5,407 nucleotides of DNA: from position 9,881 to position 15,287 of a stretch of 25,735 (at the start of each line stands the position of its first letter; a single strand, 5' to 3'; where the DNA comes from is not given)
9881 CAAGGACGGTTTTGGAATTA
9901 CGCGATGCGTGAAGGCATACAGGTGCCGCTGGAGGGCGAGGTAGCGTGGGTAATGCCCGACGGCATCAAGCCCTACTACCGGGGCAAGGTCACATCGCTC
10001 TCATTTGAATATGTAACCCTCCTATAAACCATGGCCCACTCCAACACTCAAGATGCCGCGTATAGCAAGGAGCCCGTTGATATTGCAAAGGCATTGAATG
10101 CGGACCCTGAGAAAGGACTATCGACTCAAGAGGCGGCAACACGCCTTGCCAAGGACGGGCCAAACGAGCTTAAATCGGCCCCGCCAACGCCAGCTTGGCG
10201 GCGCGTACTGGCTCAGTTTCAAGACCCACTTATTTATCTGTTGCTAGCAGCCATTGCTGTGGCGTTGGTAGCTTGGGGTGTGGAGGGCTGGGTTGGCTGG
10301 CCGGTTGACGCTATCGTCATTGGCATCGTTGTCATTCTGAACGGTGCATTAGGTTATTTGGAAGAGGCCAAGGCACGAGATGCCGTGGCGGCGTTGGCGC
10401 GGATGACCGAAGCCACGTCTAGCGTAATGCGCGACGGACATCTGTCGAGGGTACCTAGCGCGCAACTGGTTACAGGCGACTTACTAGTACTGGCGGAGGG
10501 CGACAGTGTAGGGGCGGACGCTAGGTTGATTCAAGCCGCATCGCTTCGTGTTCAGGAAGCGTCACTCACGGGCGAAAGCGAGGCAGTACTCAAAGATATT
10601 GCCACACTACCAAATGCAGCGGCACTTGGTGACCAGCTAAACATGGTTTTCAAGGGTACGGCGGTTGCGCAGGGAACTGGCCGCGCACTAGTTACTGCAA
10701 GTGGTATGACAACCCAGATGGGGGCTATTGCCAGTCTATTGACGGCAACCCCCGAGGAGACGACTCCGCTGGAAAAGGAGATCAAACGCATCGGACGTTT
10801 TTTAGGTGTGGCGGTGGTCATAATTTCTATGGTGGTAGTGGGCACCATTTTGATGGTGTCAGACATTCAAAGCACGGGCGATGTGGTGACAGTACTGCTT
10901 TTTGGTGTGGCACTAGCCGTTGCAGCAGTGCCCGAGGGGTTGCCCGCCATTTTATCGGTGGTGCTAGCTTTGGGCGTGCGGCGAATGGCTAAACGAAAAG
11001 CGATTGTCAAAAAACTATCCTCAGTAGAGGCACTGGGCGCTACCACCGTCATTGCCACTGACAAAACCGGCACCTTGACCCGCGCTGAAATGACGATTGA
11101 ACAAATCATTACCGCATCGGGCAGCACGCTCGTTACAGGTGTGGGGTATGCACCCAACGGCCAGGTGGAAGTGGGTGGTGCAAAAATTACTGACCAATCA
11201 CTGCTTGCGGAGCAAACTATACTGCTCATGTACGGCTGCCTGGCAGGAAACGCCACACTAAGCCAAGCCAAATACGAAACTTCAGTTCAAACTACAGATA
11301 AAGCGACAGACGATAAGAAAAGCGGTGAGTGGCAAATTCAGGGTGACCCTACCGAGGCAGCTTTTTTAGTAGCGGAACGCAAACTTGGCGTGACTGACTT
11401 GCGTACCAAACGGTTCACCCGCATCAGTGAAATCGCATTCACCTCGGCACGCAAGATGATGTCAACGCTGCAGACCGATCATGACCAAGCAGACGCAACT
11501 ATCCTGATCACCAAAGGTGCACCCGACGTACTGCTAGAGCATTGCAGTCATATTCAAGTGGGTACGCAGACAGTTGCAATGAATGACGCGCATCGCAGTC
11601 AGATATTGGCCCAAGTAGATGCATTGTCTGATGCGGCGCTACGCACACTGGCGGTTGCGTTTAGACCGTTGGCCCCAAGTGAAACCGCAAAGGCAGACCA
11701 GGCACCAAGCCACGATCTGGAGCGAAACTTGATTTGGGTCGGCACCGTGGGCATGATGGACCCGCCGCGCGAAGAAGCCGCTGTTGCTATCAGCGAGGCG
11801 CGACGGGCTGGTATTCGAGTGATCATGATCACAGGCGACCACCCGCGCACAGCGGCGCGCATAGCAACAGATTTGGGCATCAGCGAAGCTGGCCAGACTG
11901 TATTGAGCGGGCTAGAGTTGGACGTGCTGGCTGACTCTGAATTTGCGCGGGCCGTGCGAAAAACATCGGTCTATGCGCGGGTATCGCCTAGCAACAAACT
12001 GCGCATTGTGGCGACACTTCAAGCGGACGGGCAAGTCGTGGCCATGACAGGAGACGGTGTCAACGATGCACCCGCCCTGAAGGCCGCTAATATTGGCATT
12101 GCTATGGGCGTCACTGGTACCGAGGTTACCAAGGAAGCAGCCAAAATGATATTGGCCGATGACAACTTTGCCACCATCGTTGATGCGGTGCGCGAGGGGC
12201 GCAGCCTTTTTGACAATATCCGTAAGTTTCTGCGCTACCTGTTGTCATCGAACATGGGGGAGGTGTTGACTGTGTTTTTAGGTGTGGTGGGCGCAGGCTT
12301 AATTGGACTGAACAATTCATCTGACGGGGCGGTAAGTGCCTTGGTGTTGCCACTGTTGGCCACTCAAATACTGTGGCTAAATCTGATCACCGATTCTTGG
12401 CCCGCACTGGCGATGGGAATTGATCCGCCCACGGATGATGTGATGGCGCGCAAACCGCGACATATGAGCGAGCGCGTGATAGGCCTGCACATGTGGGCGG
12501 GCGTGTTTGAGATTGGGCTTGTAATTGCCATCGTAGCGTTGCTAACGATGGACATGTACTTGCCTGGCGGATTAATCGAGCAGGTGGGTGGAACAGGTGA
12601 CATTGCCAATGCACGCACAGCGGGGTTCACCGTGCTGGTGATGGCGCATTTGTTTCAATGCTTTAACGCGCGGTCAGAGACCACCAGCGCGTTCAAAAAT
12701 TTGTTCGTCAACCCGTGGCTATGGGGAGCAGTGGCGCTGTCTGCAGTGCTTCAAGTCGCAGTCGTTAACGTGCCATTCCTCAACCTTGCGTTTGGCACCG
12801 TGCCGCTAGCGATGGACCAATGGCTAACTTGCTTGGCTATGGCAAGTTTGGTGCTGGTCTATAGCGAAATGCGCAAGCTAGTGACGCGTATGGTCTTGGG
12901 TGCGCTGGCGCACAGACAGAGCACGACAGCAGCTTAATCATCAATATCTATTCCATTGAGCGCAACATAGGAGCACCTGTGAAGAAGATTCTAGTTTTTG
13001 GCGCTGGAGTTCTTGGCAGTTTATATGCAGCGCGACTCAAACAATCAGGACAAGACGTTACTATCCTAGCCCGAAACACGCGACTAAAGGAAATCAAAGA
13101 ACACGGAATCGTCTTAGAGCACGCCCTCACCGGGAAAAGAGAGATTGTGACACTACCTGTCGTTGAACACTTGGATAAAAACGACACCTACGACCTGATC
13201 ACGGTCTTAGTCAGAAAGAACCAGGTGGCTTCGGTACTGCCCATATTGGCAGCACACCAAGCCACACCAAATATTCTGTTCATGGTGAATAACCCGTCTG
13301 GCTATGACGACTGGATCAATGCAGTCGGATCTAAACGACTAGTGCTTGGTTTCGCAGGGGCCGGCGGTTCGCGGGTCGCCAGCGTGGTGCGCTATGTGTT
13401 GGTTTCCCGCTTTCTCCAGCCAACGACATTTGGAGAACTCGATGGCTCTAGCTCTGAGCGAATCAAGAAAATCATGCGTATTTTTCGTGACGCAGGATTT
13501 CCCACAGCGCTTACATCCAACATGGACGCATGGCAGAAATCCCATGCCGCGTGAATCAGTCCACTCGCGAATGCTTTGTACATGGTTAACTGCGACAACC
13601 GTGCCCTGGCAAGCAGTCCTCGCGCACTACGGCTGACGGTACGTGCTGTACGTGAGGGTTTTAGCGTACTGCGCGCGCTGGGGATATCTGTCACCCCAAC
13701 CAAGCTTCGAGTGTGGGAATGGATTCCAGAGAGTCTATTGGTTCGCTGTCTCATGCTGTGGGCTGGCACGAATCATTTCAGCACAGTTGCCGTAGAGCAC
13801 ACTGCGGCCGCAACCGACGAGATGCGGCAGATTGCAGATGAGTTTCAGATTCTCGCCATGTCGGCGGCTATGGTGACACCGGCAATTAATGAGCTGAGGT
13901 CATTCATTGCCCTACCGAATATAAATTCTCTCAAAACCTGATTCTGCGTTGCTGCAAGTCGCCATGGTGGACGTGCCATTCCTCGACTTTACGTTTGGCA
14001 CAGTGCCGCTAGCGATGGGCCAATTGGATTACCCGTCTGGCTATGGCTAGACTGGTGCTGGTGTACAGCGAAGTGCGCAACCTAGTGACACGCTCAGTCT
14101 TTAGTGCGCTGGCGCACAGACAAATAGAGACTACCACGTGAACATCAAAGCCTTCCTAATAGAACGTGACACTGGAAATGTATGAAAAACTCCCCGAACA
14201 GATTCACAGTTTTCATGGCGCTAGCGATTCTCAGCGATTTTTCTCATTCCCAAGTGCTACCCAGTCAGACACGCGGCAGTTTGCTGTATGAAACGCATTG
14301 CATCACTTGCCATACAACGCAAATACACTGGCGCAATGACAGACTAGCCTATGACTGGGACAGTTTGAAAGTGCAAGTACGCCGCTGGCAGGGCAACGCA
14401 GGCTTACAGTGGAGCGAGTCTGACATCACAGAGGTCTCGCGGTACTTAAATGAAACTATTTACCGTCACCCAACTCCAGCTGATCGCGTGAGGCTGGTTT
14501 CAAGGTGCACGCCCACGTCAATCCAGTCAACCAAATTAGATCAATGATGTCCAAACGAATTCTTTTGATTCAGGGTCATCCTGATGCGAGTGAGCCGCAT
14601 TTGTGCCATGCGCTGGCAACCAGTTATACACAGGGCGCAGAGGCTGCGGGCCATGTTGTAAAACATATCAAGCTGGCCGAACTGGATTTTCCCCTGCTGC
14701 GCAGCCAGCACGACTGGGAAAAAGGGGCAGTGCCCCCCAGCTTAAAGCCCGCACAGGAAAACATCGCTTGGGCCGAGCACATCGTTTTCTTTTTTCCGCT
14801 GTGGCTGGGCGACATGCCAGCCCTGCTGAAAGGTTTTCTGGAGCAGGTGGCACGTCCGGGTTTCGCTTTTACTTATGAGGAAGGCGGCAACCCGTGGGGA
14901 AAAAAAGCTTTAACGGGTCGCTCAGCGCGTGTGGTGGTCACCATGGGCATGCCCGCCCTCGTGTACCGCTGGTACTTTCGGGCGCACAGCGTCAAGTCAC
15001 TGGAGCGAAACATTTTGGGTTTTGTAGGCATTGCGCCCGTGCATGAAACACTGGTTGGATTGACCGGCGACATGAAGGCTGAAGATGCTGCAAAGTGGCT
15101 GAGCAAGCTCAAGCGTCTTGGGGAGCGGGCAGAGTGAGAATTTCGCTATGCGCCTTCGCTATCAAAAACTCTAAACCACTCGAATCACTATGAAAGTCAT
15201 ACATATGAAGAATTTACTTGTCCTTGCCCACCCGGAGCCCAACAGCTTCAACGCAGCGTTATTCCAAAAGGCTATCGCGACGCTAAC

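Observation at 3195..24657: Hidden regulon: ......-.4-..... palindrome with exact class II CRP/FNR promoter geometry at 6 of 7 sites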

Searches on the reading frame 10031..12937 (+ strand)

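Call 6: search_protein_families(library=pfam, proteins=[window:10031-12937:+])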
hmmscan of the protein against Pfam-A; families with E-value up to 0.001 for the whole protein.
window:10031-12937:+ (968 aa): 7 families
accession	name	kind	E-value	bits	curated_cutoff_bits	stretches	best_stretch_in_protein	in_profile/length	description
PF00689.26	Cation_ATPase_C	-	9.4e-50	169.2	27.3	1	773-951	2-175/175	Cation transporting ATPase, C-terminus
PF00122.25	E1-E2_ATPase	-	8e-44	149.8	28.1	1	125-322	2-181/181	E1-E2 ATPase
PF00702.32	Hydrolase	-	7.2e-21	75.9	26.4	1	340-687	3-191/191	haloacid dehalogenase-like hydrolase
PF00690.31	Cation_ATPase_N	-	1.4e-20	73.1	20.4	1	12-77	3-68/69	Cation transporter/ATPase, N-terminus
PF13246.12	Cation_ATPase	-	1.1e-17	64.2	21.7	1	426-508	9-91/91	Cation transport ATPase (P-type)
PF08282.18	Hydrolase_3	-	2.4e-06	27.9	20.9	1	659-718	195-253/255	haloacid dehalogenase-like hydrolase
PF12710.13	HAD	-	9.6e-06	26.6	27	1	500-684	17-189/189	haloacid dehalogenase-like hydrolase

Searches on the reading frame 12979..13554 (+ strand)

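Call 6: search_protein_families(library=pfam, proteins=[window:12979-13554:+])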
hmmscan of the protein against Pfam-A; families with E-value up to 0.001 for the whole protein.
window:12979-13554:+ (191 aa): 2 families
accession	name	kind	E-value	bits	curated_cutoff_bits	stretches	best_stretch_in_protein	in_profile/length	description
PF02558.23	ApbA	-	4.8e-17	62.4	22.2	1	4-134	1-131/150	Ketopantoate reductase PanE/ApbA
PF07992.20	Pyr_redox_2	-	0.00054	19.9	26.1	1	2-70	143-214/291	Pyridine nucleotide-disulphide oxidoreductase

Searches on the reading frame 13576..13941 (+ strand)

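Call 7: search_protein_families(library=pfam, proteins=[window:13576-13941:+])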
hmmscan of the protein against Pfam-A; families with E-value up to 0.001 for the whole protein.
window:13576-13941:+ (121 aa): 1 family
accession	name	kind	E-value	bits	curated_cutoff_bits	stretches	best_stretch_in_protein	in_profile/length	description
PF08546.17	ApbA_C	-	0.00076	20.3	22.7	0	3-50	22-67/125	Ketopantoate reductase PanE/ApbA C terminal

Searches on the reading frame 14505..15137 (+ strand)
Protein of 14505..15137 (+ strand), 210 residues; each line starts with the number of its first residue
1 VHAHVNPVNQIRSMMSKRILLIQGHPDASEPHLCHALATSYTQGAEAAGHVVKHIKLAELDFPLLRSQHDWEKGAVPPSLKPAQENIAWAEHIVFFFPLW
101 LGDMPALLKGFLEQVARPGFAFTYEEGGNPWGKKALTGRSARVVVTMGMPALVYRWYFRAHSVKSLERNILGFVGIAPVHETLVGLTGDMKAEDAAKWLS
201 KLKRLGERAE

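Call 7: search_protein_families(library=pfam, proteins=[window:14505-15137:+])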
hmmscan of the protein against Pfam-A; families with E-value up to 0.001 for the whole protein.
window:14505-15137:+ (210 aa): 2 families
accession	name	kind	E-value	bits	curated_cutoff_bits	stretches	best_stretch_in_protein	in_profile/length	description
PF02525.22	Flavodoxin_2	-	1.4e-36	126.5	27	1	17-199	1-191/198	Flavodoxin-like fold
PF03358.20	FMN_red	-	1e-11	45.1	24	1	18-147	2-115/152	NADPH-dependent FMN reductase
